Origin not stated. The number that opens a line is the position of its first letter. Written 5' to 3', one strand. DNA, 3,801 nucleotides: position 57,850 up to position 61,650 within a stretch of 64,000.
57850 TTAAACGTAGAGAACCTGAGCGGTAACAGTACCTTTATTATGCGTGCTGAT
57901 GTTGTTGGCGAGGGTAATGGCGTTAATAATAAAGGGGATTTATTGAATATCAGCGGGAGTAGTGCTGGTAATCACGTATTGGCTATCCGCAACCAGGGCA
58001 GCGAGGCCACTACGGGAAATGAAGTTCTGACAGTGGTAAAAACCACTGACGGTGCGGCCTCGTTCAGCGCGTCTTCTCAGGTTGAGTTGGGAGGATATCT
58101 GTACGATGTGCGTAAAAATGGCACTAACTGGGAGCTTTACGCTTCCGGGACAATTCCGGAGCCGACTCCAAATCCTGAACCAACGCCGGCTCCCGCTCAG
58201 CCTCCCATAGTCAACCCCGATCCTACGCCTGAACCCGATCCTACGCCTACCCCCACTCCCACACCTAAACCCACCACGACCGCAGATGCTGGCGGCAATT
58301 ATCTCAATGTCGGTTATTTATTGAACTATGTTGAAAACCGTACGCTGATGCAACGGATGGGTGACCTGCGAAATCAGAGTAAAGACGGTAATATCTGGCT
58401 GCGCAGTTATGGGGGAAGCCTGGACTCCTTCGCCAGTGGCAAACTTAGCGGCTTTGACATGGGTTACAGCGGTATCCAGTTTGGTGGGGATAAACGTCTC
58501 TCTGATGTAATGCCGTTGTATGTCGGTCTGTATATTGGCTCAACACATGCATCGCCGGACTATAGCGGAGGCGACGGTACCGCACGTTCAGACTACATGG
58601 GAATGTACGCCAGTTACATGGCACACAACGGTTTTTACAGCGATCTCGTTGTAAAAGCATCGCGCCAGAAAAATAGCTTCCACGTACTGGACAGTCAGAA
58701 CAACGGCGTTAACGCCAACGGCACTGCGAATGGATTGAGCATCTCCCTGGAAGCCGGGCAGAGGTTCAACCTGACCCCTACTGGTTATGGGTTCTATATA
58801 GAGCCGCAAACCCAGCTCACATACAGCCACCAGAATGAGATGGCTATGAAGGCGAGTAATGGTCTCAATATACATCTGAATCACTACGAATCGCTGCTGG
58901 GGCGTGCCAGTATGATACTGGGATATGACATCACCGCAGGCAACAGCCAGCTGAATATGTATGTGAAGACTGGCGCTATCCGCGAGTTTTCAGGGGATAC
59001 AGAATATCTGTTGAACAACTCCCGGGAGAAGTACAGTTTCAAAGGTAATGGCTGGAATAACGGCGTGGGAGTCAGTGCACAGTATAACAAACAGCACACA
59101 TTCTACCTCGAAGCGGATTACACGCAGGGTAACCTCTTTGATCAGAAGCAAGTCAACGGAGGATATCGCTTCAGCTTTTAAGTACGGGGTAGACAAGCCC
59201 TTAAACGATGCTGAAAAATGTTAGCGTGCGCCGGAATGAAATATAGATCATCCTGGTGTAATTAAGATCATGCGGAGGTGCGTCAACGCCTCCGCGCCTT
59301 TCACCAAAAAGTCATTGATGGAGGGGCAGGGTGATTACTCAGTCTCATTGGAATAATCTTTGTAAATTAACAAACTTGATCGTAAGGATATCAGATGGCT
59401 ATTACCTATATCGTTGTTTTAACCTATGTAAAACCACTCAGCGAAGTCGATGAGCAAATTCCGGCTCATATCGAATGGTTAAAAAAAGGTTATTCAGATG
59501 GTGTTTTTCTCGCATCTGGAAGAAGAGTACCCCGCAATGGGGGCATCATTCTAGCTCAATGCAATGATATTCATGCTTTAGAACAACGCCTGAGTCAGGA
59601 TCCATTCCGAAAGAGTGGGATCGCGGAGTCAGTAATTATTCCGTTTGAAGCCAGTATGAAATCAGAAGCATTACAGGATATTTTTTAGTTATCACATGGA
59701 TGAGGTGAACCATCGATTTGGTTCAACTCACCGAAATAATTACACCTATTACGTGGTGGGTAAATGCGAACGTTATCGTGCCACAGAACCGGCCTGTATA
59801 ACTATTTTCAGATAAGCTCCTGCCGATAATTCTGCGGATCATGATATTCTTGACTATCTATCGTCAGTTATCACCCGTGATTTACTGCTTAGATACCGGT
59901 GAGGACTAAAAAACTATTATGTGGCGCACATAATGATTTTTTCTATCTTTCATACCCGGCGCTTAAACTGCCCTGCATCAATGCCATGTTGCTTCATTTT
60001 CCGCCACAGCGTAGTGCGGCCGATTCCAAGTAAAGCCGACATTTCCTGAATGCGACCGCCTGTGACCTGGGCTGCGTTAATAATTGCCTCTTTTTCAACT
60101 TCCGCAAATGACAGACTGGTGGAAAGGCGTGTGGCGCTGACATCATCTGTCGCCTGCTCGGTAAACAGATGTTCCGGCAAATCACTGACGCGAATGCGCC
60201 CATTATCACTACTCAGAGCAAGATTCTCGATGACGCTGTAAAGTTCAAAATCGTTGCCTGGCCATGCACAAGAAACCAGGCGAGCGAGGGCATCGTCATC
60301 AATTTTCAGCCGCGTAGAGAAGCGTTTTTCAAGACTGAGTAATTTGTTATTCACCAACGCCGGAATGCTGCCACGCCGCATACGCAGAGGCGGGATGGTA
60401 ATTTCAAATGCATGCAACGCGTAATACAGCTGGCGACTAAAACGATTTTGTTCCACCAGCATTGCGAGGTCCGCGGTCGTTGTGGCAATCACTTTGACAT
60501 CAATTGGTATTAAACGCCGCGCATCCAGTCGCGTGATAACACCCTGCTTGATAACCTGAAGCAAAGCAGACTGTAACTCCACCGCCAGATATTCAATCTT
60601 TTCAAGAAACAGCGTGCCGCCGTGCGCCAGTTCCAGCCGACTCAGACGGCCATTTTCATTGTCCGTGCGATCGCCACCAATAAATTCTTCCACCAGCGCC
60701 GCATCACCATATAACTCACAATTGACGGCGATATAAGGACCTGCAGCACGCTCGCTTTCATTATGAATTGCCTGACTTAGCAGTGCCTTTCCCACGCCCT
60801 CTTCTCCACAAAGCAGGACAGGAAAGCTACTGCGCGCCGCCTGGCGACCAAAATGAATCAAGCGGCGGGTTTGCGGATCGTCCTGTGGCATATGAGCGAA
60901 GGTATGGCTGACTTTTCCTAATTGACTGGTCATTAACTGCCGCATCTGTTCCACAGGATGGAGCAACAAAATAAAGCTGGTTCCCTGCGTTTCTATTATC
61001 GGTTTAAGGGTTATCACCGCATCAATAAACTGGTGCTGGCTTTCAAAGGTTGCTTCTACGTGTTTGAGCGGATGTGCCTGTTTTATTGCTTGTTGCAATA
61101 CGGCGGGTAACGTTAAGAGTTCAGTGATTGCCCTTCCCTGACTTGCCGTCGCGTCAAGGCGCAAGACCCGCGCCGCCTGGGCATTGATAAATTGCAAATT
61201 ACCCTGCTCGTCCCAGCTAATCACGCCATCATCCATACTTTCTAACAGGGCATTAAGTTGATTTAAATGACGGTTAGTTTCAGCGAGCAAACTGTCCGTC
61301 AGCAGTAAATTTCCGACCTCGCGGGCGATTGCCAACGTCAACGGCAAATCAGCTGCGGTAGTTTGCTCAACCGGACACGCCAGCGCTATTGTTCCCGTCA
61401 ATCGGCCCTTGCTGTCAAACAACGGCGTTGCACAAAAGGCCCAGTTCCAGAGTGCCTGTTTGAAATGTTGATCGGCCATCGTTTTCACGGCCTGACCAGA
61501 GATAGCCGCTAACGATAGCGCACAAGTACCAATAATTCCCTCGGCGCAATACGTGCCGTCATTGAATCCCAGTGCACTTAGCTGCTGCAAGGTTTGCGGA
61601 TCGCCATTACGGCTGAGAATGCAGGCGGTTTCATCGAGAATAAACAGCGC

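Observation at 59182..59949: AT-rich ~0.77-kb segment between ycgV and dhaR carrying a second YciI-family gene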

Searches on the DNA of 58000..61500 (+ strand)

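Call 6: search_dna_similar(query=window:58000-61500:+, collection=ecoli_genomes, mode=near, max_rows=25, rows=best)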
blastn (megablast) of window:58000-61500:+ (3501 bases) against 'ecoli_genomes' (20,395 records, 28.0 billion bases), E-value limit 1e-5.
Records with a match: 5248; places in all: 5257; records where one place covers at least 80% of the query: 3929.
Genomes with a match: 5246 of 5426; with a place that covers at least 80% of the query: 3928. Places per genome that has any: lowest 1, median 1, highest 3. On chromosomes: 5245 places; on plasmids: 12.
Best place of each record, by identity: >=99% 2; 95-99% 5246.
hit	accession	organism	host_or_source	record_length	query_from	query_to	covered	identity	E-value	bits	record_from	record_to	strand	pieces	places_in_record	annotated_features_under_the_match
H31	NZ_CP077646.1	Escherichia coli strain ST866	Homo sapiens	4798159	1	3501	81%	98.8%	0e+0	5026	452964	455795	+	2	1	dhaR: dihydroxyacetone kinase operon transcriptional regulator DhaR | ycgV: autotransporter outer membrane beta-barrel domain-containing protein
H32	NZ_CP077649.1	Escherichia coli strain ST865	Homo sapiens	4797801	1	3501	81%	98.8%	0e+0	5026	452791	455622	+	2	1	dhaR: dihydroxyacetone kinase operon transcriptional regulator DhaR | ycgV: autotransporter outer membrane beta-barrel domain-containing protein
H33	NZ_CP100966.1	Escherichia coli strain ET350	Hoplobatrachus rugulosus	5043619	1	3501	81%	98.8%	0e+0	5019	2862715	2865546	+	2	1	dhaR: dihydroxyacetone kinase operon transcriptional regulator DhaR | ycgV: autotransporter outer membrane beta-barrel domain-containing protein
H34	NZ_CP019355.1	Escherichia coli strain XH988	Homo sapiens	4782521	1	3501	81%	98.7%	0e+0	5013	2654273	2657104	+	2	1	dhaR: dihydroxyacetone kinase operon transcriptional regulator DhaR | ycgV: autotransporter outer membrane beta-barrel domain-containing protein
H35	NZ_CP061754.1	Escherichia coli O18ac:H14 strain 873.10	Bos taurus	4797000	1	3501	81%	98.8%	0e+0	5020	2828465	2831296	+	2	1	dhaR: dihydroxyacetone kinase operon transcriptional regulator DhaR | ycgV: autotransporter outer membrane beta-barrel domain-containing protein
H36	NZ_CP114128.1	Escherichia coli strain PE164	pig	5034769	1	3501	81%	98.7%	0e+0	5007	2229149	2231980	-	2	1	dhaR: dihydroxyacetone kinase operon transcriptional regulator DhaR | ycgV: autotransporter outer membrane beta-barrel domain-containing protein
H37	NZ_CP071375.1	Escherichia coli strain E105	fish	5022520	1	3501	81%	98.7%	0e+0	5007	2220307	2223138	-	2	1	dhaR: dihydroxyacetone kinase operon transcriptional regulator DhaR | ycgV: autotransporter outer membrane beta-barrel domain-containing protein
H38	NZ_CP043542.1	Escherichia coli strain F2_81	Sus scrofa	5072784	1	3501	81%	98.7%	0e+0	5007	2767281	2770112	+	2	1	dhaR: dihydroxyacetone kinase operon transcriptional regulator DhaR | ycgV: autotransporter outer membrane beta-barrel domain-containing protein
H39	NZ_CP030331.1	Escherichia coli strain AR_452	missing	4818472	1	3501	81%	98.7%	0e+0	5007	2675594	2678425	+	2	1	dhaR: dihydroxyacetone kinase operon transcriptional regulator DhaR | ycgV: autotransporter outer membrane beta-barrel domain-containing protein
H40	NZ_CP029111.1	Escherichia coli strain AR436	missing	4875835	1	3501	81%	98.7%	0e+0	5007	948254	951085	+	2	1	dhaR: dihydroxyacetone kinase operon transcriptional regulator DhaR | ycgV: autotransporter outer membrane beta-barrel domain-containing protein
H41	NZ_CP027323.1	Escherichia coli strain 2013C-3033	Homo sapiens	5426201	1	3501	81%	98.7%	0e+0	5007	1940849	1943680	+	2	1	dhaR: dihydroxyacetone kinase operon transcriptional regulator DhaR | ycgV: autotransporter outer membrane beta-barrel domain-containing protein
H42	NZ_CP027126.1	Escherichia coli strain AR_0374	missing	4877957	1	3501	81%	98.7%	0e+0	5007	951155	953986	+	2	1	dhaR: dihydroxyacetone kinase operon transcriptional regulator DhaR | ycgV: autotransporter outer membrane beta-barrel domain-containing protein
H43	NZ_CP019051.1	Escherichia coli strain CRE1540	Homo sapiens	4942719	1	3501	81%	98.7%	0e+0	5007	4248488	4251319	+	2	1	dhaR: dihydroxyacetone kinase operon transcriptional regulator DhaR | ycgV: autotransporter outer membrane beta-barrel domain-containing protein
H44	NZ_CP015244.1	Escherichia coli O91 str. RM7190 strain RM7190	pig feces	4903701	1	3501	81%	98.7%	0e+0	5007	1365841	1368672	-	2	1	dhaR: dihydroxyacetone kinase operon transcriptional regulator DhaR | ycgV: autotransporter outer membrane beta-barrel domain-containing protein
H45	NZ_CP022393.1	Escherichia coli strain E62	rat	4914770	1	3501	81%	98.7%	0e+0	5007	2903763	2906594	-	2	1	dhaR: dihydroxyacetone kinase operon transcriptional regulator DhaR | ycgV: autotransporter outer membrane beta-barrel domain-containing protein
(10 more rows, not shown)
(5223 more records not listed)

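Call 8: get_annotated_region(hit=H31, flank=500)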
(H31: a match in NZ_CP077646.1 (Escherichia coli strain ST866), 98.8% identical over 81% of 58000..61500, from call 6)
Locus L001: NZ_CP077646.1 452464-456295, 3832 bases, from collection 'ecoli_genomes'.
description: Escherichia coli strain ST866 chromosome, complete genome
organism: Escherichia coli strain ST866 (NCBI taxid 562)
replicon: chromosome; assembly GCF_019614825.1
host: Homo sapiens; source: outbreaks of food poisoning; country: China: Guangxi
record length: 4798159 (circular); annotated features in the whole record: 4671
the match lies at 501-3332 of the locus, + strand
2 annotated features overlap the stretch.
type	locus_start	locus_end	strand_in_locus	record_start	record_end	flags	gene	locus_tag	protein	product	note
CDS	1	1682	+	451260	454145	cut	ycgV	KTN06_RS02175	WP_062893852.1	autotransporter outer membrane beta-barrel domain-containing protein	-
CDS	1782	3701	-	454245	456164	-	dhaR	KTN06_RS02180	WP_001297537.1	dihydroxyacetone kinase operon transcriptional regulator DhaR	-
